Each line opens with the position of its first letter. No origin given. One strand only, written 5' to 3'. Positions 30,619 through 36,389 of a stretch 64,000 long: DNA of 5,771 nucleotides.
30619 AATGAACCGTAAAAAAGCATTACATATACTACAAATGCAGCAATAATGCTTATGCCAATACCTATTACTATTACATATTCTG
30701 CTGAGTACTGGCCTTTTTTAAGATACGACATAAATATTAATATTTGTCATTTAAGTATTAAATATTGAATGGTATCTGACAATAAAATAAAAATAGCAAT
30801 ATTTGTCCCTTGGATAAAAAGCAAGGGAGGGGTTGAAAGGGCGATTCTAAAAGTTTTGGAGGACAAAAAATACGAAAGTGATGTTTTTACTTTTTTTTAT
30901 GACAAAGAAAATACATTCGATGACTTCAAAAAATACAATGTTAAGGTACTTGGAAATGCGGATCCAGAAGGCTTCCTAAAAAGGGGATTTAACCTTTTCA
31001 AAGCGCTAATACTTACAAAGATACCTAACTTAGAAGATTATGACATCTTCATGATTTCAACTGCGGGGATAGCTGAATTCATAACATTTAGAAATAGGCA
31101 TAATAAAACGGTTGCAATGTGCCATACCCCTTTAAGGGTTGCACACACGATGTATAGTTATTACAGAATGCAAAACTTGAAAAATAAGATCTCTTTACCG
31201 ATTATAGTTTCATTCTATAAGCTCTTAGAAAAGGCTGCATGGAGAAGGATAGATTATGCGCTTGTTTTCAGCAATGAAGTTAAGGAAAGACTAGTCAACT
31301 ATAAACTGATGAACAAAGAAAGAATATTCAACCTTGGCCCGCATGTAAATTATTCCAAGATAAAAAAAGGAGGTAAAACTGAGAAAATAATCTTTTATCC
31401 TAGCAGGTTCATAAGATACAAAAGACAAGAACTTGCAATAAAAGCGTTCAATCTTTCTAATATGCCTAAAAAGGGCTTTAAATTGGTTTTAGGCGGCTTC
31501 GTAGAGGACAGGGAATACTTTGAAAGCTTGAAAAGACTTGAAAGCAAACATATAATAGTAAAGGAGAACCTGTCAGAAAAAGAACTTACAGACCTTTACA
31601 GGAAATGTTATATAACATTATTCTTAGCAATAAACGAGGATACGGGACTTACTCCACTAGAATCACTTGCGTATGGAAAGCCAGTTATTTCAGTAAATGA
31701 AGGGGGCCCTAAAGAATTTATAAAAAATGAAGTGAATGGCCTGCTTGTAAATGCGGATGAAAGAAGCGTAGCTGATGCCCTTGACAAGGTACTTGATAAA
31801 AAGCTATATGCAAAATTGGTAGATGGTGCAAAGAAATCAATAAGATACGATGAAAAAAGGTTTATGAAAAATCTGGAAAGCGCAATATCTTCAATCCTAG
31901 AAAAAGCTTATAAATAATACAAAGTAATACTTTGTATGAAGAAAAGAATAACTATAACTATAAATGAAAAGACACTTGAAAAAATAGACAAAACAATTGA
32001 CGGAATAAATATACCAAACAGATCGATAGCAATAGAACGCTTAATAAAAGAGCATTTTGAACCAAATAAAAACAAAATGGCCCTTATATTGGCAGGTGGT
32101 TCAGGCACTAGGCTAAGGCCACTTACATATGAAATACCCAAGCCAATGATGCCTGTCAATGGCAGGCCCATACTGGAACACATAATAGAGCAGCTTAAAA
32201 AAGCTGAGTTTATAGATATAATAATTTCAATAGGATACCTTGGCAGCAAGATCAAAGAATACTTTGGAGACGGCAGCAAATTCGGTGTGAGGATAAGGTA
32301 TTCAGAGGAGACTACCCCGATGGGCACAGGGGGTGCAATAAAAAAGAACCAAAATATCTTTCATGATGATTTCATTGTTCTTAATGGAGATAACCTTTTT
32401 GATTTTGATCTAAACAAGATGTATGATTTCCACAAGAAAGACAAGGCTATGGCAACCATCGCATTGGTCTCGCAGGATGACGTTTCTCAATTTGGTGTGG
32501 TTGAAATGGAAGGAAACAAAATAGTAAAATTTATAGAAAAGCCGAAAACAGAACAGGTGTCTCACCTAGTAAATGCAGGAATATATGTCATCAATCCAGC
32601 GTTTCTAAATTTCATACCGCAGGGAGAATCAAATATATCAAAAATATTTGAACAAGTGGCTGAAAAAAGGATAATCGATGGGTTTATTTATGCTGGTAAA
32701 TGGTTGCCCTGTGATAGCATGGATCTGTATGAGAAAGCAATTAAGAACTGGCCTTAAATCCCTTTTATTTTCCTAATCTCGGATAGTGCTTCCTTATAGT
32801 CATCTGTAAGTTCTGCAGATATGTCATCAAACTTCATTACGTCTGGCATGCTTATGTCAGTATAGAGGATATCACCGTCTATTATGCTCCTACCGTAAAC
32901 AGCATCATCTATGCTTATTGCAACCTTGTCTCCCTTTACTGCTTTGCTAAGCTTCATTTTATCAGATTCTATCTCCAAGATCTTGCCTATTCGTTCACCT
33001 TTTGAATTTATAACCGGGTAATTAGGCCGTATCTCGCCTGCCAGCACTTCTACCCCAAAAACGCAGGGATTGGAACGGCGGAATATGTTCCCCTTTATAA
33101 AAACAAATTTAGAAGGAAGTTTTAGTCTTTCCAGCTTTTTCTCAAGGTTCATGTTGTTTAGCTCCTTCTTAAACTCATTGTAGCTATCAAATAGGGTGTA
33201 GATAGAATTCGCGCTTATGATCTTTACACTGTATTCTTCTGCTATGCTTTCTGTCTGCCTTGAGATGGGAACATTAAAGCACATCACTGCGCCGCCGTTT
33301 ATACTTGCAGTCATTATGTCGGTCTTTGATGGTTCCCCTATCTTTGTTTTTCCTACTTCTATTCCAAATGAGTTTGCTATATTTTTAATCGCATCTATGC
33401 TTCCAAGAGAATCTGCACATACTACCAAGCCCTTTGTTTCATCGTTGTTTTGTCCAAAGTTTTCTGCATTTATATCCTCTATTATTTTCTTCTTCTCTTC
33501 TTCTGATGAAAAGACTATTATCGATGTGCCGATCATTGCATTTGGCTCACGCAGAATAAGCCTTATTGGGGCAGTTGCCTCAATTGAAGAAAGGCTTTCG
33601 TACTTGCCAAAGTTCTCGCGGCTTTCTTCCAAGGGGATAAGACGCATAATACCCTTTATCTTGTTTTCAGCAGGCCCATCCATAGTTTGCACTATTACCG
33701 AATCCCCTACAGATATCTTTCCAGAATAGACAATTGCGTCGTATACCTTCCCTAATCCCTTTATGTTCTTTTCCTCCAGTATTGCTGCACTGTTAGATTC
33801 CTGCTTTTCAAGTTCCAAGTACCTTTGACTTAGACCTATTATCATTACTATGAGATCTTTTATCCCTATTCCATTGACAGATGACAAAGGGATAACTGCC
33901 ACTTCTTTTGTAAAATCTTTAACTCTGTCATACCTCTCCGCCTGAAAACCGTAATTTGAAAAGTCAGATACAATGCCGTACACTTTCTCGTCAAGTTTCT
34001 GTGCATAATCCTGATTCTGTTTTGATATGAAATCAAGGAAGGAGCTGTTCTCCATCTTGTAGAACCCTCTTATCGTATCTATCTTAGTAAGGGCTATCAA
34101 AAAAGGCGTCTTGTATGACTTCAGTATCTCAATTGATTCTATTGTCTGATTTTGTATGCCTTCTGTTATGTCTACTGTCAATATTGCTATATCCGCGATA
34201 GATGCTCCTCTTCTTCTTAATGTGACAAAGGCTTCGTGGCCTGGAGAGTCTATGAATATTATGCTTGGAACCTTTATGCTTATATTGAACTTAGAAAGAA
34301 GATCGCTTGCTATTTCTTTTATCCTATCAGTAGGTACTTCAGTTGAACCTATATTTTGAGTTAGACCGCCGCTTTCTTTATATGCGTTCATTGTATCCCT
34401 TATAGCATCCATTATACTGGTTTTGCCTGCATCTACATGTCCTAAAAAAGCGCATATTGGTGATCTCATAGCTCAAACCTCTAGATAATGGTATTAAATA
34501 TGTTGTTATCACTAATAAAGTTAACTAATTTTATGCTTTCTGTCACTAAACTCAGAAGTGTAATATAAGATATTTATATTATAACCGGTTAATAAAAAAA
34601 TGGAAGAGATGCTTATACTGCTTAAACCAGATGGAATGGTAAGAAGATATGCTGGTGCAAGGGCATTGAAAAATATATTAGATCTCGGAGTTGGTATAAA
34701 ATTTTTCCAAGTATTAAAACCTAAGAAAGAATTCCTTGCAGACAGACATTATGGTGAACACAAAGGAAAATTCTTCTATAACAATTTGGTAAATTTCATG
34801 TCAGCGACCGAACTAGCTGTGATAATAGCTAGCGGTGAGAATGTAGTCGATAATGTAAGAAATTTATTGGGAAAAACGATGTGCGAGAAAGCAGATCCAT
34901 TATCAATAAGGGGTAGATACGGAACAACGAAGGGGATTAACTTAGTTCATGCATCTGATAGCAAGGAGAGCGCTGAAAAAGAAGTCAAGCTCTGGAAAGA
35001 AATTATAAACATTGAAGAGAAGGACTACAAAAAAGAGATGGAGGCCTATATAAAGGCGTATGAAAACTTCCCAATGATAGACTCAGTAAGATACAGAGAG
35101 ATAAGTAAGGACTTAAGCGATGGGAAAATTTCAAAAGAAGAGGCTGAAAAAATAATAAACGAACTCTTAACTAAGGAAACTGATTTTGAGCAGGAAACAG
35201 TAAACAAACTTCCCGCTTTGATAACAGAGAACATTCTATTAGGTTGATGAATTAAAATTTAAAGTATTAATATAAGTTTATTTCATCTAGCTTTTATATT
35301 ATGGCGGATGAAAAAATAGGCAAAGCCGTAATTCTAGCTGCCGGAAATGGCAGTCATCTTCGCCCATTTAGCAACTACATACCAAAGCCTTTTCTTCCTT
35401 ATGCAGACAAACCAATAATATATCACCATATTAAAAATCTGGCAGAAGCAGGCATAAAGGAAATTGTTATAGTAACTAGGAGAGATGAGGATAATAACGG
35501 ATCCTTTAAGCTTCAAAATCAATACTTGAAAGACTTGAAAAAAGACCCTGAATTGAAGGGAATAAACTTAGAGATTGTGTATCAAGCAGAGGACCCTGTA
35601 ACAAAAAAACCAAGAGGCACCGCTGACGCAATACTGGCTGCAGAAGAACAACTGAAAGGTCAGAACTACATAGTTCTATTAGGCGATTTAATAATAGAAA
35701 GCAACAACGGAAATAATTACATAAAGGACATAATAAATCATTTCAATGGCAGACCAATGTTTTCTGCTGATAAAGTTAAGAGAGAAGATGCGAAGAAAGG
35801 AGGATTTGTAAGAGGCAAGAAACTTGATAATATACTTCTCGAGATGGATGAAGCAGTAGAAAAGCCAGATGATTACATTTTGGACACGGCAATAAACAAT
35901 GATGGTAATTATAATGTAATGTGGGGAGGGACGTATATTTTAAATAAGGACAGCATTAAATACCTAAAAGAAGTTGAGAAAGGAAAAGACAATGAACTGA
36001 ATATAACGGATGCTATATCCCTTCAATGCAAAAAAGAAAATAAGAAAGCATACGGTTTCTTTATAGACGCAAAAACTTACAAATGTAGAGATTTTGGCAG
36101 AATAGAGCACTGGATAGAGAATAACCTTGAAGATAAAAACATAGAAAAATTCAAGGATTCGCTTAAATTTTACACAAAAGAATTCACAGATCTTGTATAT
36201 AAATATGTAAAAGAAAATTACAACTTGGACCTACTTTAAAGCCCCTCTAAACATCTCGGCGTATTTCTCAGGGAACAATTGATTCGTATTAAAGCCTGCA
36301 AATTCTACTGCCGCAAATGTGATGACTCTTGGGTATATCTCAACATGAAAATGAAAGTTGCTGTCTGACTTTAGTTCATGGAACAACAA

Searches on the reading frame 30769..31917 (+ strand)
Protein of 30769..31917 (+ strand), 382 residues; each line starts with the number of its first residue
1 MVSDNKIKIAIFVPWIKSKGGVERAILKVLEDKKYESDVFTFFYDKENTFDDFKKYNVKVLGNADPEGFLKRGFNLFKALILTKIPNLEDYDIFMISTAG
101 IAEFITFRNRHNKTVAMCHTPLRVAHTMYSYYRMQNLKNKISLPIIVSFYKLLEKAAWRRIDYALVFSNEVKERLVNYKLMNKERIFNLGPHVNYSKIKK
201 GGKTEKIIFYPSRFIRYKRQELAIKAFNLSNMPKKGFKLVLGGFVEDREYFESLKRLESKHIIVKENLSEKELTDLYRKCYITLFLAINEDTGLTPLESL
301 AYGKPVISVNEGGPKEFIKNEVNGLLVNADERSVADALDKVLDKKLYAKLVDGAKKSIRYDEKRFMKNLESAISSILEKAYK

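Call 18: search_protein_families(library=pfam, proteins=[window:30769-31917:+], max_evalue=0.001)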
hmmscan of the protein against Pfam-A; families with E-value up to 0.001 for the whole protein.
window:30769-31917:+ (382 aa): 4 families
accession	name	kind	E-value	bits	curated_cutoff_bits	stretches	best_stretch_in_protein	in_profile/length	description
PF00534.26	Glycos_transf_1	-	2.4e-27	96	26.4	1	202-356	12-171/172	Glycosyl transferases group 1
PF13692.12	Glyco_trans_1_4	-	1.9e-17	64.3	27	1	206-343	2-141/142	Glycosyl transferases group 1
PF13439.12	Glyco_transf_4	-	5.1e-06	27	28.5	1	24-186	6-159/170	Glycosyltransferase Family 4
PF20706.3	GT4-conflict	-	0.00039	19.9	26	1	206-336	198-335/385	Family 4 Glycosyltransferase in conflict systems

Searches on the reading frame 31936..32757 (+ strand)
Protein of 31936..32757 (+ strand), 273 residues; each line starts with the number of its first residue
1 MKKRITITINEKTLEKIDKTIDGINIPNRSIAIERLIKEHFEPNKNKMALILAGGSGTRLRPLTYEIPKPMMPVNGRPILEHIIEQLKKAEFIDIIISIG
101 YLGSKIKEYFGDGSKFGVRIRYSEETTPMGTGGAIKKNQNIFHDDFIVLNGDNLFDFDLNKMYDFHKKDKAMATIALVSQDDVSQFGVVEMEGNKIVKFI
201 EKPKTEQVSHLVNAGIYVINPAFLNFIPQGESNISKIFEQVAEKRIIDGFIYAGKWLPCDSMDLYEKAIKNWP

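Call 37: search_protein_families(library=pfam, proteins=[window:31936-32757:+], max_evalue=0.001)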
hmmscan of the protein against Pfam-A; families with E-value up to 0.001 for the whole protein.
window:31936-32757:+ (273 aa): 3 families
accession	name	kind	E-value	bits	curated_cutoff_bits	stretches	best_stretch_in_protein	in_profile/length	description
PF00483.29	NTP_transferase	-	2.1e-48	165.5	21.2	1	49-248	2-216/245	Nucleotidyl transferase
PF12804.13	NTP_transf_3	-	2e-10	41.5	27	1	49-152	1-95/160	MobA-like NTP transferase domain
PF01402.27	RHH_1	-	0.00026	21.3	20.5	0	4-40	1-36/39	Ribbon-helix-helix protein, copG family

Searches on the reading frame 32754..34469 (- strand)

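Call 18: search_protein_families(library=pfam, proteins=[window:32754-34469:-], max_evalue=0.001)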
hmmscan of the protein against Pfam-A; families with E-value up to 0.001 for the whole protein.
window:32754-34469:- (571 aa): 6 families
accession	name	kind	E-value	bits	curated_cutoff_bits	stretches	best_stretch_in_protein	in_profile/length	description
PF00009.33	GTP_EFTU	-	5.4e-31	108.1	26.5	1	4-212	4-184/188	Elongation factor Tu GTP binding domain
PF14578.12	GTP_EFTU_D4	-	4.8e-27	94.1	23.8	1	452-536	2-86/86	Elongation factor Tu domain 4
PF11987.13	IF-2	-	5.9e-17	62.1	27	1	324-430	6-116/117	Translation-initiation factor 2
PF01926.29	MMR_HSR1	-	1e-06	29.3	21.9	1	6-129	2-113/113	50S ribosome-binding GTPase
PF03144.31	GTP_EFTU_D2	-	7.3e-05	23.6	30.3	0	240-275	1-39/73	Elongation factor Tu domain 2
PF03029.23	ATP_bind_1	-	0.00078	19.7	27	0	69-172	92-212/240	Conserved hypothetical ATP binding protein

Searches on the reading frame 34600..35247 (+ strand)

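Call 37: search_protein_families(library=pfam, proteins=[window:34600-35247:+], max_evalue=0.001)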
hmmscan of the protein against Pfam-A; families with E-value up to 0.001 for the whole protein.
window:34600-35247:+ (215 aa): 1 family
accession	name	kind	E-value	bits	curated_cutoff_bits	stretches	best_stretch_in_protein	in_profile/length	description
PF00334.24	NDK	-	8.9e-31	107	27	1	2-132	1-129/135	Nucleoside diphosphate kinase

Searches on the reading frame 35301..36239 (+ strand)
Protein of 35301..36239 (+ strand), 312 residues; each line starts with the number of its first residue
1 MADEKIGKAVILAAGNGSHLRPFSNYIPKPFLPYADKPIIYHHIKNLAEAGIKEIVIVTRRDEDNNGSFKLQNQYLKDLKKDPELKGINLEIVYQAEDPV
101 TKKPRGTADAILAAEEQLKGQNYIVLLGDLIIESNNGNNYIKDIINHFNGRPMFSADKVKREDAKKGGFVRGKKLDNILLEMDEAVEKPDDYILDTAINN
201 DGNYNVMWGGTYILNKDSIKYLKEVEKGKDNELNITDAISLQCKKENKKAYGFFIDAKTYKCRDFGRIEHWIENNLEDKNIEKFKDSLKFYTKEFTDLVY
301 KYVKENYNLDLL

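Call 37: search_protein_families(library=pfam, proteins=[window:35301-36239:+], max_evalue=0.001)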
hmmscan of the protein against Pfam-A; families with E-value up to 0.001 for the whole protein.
window:35301-36239:+ (312 aa): 2 families
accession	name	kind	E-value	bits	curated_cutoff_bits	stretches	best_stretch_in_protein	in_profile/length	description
PF00483.29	NTP_transferase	-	2.1e-29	103.3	21.2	1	8-278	1-242/245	Nucleotidyl transferase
PF12804.13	NTP_transf_3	-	7.6e-11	42.9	27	1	9-131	1-97/160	MobA-like NTP transferase domain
